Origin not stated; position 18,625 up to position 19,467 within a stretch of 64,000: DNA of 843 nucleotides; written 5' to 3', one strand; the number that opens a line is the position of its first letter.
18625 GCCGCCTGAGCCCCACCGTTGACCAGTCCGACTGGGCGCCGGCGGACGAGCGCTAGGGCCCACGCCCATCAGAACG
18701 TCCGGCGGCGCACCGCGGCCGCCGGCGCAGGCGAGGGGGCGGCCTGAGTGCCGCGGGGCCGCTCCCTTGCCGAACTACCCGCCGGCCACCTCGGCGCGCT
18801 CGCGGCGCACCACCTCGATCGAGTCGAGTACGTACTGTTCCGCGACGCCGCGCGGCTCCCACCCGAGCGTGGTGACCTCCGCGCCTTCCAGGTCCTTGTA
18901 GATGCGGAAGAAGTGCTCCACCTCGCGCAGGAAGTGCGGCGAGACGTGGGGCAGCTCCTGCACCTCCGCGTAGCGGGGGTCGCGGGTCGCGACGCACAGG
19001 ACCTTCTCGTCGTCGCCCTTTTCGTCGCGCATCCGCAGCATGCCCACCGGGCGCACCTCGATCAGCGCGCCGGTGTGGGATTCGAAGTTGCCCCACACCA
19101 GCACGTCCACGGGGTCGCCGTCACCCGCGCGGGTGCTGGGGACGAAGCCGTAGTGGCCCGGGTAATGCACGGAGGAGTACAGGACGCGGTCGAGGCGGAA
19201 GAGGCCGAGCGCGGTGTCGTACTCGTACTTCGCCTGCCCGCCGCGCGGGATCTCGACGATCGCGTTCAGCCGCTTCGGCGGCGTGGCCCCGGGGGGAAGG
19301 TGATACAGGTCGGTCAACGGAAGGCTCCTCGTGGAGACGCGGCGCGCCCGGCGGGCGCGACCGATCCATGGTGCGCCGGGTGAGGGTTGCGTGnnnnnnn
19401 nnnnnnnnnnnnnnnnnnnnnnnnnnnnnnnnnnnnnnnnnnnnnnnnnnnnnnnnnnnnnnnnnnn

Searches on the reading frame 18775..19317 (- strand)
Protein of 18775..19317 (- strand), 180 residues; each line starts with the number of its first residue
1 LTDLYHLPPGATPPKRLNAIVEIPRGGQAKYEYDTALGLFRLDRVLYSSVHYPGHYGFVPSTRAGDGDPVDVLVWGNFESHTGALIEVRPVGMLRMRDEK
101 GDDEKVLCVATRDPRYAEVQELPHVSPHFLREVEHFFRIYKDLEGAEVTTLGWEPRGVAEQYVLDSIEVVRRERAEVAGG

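Call 51: search_protein_families(library=pfam, proteins=[window:18775-19317:-], max_evalue=0.00001)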
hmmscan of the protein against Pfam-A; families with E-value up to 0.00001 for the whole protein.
window:18775-19317:- (180 aa): 1 family
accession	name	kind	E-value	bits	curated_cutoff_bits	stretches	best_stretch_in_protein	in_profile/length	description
PF00719.24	Pyrophosphatase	-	5.2e-51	172.9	23.5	1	19-168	1-150/153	Inorganic pyrophosphatase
